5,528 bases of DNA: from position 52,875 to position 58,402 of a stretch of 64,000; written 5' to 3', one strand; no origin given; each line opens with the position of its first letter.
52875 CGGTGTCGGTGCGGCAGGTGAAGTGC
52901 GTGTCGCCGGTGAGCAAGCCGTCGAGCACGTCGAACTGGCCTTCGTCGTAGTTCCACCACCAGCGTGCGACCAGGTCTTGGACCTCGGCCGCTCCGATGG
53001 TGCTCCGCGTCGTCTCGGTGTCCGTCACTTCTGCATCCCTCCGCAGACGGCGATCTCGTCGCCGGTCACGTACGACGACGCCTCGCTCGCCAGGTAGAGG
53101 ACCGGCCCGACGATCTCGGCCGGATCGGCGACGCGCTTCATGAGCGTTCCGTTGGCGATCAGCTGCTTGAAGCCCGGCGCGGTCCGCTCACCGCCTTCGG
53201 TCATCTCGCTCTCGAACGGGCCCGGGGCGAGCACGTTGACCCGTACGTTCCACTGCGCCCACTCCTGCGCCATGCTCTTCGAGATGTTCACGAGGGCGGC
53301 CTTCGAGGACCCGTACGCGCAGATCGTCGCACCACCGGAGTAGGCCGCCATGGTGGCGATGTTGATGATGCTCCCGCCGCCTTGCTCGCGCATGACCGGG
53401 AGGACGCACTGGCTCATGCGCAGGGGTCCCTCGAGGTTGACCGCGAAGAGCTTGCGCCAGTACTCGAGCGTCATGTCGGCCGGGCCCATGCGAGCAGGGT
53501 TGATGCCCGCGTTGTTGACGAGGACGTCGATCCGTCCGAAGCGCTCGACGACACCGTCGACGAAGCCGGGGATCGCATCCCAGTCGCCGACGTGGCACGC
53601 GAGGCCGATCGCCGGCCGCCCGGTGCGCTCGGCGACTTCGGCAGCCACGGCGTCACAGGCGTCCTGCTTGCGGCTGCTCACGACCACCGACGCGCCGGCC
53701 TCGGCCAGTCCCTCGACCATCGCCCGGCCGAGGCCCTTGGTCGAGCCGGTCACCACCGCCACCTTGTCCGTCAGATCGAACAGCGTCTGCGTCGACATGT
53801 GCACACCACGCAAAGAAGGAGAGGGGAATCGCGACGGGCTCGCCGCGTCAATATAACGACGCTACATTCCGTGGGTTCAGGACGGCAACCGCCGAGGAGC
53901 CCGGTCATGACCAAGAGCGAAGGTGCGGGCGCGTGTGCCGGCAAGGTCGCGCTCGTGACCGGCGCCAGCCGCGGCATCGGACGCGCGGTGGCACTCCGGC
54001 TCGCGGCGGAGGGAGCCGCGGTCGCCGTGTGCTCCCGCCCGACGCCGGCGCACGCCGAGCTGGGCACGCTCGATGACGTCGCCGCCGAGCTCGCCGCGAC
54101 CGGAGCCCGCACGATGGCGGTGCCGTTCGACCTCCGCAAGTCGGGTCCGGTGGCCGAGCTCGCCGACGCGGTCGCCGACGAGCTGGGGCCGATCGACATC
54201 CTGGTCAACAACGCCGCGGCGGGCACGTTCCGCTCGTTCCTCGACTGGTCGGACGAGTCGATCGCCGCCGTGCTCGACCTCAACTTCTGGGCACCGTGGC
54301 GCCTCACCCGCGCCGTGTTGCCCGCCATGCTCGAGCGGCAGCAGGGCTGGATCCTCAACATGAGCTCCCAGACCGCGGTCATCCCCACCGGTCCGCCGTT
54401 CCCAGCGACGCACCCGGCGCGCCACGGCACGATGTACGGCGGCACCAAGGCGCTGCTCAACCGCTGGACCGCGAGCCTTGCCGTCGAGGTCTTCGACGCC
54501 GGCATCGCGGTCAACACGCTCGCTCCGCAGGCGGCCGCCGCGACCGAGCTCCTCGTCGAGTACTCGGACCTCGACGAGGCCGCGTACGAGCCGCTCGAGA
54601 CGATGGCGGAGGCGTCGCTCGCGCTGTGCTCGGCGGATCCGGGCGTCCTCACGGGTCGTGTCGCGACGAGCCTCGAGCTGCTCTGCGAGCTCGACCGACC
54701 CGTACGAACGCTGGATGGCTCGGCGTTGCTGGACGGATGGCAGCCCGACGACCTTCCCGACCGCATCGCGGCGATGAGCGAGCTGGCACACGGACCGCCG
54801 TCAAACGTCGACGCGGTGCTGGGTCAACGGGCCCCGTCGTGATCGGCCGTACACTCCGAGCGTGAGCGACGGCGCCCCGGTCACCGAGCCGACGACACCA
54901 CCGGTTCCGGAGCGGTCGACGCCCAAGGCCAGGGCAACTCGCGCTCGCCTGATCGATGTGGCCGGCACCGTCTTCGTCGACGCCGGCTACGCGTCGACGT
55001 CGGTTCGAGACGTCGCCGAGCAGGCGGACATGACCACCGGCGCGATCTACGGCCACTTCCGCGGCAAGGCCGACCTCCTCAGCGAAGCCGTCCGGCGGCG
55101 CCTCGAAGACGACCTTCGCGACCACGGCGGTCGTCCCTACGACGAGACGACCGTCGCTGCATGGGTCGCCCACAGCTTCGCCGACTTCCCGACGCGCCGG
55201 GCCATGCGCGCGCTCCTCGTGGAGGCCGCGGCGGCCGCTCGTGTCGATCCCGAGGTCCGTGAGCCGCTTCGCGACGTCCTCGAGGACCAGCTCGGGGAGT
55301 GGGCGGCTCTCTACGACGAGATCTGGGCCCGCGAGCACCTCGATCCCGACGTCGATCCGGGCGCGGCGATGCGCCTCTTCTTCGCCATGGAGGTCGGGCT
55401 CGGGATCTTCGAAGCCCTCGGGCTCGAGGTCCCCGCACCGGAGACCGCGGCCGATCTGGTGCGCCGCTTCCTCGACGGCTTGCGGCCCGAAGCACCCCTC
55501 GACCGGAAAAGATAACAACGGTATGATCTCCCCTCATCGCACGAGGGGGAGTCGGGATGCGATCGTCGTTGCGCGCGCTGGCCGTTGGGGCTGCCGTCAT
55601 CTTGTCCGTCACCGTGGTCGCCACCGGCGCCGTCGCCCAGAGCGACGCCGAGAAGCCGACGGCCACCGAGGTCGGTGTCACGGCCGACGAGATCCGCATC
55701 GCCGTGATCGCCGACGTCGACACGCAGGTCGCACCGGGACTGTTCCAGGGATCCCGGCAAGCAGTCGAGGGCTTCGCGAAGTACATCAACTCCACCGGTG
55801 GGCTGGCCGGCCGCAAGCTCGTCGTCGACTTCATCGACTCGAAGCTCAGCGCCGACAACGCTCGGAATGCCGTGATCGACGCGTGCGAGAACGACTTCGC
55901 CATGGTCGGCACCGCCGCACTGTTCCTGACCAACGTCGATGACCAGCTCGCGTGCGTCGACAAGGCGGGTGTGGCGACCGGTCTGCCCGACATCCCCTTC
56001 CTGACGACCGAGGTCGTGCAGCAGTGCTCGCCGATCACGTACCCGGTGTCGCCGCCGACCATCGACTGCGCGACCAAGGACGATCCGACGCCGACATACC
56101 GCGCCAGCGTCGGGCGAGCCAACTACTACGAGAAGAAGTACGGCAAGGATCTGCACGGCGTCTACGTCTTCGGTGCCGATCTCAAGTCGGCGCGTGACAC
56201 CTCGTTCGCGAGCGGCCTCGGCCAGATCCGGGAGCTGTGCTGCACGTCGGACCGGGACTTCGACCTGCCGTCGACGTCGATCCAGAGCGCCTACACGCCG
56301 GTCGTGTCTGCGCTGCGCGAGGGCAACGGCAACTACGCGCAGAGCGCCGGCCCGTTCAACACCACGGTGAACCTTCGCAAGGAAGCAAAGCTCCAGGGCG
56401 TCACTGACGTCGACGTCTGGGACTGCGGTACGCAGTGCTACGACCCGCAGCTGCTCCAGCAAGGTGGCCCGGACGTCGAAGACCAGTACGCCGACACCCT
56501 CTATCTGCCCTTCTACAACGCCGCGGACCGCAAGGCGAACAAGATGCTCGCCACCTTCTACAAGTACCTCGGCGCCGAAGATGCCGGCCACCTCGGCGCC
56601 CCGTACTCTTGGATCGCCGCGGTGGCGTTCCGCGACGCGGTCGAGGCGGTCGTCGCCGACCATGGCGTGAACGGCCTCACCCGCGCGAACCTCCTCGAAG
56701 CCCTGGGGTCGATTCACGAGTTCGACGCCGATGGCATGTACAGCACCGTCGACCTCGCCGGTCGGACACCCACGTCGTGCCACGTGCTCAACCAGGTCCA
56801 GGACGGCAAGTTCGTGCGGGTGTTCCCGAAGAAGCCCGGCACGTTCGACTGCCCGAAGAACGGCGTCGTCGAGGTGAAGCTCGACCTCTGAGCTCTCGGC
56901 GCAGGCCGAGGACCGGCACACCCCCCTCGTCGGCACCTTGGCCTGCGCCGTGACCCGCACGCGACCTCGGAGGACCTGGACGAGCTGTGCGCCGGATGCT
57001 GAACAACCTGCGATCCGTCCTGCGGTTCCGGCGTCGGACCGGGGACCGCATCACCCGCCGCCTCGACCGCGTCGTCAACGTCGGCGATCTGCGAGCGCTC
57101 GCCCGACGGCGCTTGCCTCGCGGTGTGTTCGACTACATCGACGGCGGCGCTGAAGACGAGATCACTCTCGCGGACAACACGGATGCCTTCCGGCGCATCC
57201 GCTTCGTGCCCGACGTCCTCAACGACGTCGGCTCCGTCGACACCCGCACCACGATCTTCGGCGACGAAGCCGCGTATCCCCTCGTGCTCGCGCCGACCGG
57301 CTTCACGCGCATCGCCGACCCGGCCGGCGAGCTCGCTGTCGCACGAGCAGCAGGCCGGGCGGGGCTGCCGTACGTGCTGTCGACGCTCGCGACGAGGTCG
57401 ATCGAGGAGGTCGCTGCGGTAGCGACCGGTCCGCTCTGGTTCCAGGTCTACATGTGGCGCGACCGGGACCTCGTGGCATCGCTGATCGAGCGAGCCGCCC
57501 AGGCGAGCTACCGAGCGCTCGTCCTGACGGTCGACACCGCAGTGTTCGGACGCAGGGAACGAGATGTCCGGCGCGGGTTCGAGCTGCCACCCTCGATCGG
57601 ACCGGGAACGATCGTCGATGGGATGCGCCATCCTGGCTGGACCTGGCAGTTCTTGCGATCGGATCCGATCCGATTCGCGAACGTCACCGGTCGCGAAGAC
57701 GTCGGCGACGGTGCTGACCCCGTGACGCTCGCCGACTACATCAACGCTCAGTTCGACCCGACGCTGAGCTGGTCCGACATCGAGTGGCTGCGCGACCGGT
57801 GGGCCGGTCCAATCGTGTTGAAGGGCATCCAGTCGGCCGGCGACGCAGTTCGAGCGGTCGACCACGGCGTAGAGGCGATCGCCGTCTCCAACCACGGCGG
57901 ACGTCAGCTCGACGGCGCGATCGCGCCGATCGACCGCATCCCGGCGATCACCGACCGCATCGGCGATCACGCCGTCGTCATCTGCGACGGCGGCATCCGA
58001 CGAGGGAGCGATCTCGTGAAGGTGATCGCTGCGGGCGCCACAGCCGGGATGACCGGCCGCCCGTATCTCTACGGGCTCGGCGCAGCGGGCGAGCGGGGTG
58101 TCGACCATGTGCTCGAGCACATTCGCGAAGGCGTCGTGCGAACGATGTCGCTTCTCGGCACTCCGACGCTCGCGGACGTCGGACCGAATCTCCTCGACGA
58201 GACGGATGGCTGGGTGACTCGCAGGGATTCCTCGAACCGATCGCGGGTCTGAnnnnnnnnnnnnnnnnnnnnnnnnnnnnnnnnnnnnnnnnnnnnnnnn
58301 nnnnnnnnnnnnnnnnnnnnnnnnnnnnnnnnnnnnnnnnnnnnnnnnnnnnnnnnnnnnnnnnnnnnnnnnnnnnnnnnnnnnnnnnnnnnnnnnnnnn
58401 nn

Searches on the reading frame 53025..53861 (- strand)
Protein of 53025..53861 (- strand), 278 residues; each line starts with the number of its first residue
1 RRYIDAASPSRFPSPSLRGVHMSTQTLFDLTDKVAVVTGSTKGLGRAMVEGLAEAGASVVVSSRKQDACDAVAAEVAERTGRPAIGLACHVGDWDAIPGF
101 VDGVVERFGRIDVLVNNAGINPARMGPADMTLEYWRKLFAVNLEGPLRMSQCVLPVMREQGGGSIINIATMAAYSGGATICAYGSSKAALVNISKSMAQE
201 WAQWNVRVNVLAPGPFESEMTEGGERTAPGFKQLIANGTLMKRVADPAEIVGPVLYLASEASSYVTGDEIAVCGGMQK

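Call 52: search_protein_families(library=pfam, proteins=[window:53025-53861:-], max_evalue=1)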
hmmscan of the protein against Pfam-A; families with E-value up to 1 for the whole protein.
window:53025-53861:- (278 aa): 7 families
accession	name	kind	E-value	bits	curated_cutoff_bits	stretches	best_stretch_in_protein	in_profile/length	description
PF13561.12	adh_short_C2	-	1.2e-57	195.6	27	1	41-276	5-235/236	Enoyl-(Acyl carrier protein) reductase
PF00106.31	adh_short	-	9.7e-56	188.8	26.6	1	33-222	1-188/195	short chain dehydrogenase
PF08659.16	KR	-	1e-08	35.7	22.6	1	36-190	4-156/180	KR domain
PF23441.1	SDR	-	3.2e-08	33.7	27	1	31-223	6-201/258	SDR-like rossmann domain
PF01370.27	Epimerase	-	0.0021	18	20.9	1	36-201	2-160/240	NAD dependent epimerase/dehydratase family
PF03807.23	F420_oxidored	-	0.12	13.4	21.6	1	44-76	10-44/94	NADP oxidoreductase coenzyme F420-dependent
PF02882.25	THF_DHG_CYH_C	-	0.12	12.2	27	1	21-68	25-72/160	Tetrahydrofolate dehydrogenase/cyclohydrolase, NAD(P)-binding domain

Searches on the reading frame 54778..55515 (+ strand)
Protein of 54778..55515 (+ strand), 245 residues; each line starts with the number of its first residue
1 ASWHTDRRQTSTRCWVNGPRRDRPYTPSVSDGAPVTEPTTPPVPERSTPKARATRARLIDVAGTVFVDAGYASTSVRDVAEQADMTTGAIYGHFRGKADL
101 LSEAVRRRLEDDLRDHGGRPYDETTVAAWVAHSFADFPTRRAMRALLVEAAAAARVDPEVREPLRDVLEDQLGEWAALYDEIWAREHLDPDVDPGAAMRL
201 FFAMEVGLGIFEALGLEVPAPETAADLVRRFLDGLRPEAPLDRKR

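Call 52: search_protein_families(library=pfam, proteins=[window:54778-55515:+], max_evalue=1)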
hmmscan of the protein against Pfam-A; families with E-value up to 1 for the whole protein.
window:54778-55515:+ (245 aa): 5 families
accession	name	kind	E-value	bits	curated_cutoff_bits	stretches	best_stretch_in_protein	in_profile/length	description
PF00440.29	TetR_N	-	1.5e-13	50.8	24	1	58-103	1-46/47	Bacterial regulatory proteins, tetR family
PF16859.10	TetR_C_11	-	2.6e-06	28.2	32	1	131-204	15-89/113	Tetracyclin repressor-like, C-terminal domain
PF13977.11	TetR_C_6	-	0.00013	22.5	27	1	126-235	5-113/115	BetI-type transcriptional repressor, C-terminal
PF17937.6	TetR_C_28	-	0.00068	20.4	26.4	1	126-232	4-92/96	Tetracyclin repressor-like, C-terminal domain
PF17940.6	TetR_C_31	-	0.014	16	27.4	1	123-233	3-106/107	Tetracyclin repressor-like, C-terminal domain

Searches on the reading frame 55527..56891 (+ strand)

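Call 52: search_protein_families(library=pfam, proteins=[window:55527-56891:+], max_evalue=1)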
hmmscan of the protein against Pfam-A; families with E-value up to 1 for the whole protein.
window:55527-56891:+ (454 aa): 1 family
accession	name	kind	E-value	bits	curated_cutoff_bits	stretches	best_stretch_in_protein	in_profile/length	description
PF13458.12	Peripla_BP_6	-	7.1e-19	69.1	31.7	1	55-427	1-342/343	Periplasmic binding protein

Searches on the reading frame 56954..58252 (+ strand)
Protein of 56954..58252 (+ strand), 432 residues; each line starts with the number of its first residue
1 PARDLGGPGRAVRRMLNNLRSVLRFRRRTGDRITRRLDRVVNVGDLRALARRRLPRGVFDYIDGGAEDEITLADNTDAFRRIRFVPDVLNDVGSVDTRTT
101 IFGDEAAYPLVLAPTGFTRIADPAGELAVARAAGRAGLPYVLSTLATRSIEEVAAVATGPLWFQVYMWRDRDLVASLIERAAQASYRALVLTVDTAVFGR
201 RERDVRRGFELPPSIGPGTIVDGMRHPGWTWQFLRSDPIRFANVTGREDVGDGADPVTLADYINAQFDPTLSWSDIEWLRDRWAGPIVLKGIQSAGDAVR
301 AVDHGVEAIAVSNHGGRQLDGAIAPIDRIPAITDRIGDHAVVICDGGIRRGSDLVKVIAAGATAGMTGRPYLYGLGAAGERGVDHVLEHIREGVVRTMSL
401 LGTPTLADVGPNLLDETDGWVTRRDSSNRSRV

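Call 45: search_protein_families(library=pfam, proteins=[window:56954-58252:+], max_evalue=0.01)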
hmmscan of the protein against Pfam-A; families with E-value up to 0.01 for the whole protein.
window:56954-58252:+ (432 aa): 2 families
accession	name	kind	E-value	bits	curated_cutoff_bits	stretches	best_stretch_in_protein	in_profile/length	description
PF01070.24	FMN_dh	-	6.7e-137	456.6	24.9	1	50-415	1-349/350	FMN-dependent dehydrogenase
PF00478.31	IMPDH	-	0.0024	17.4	25.6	1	340-369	208-237/345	IMP dehydrogenase / GMP reductase domain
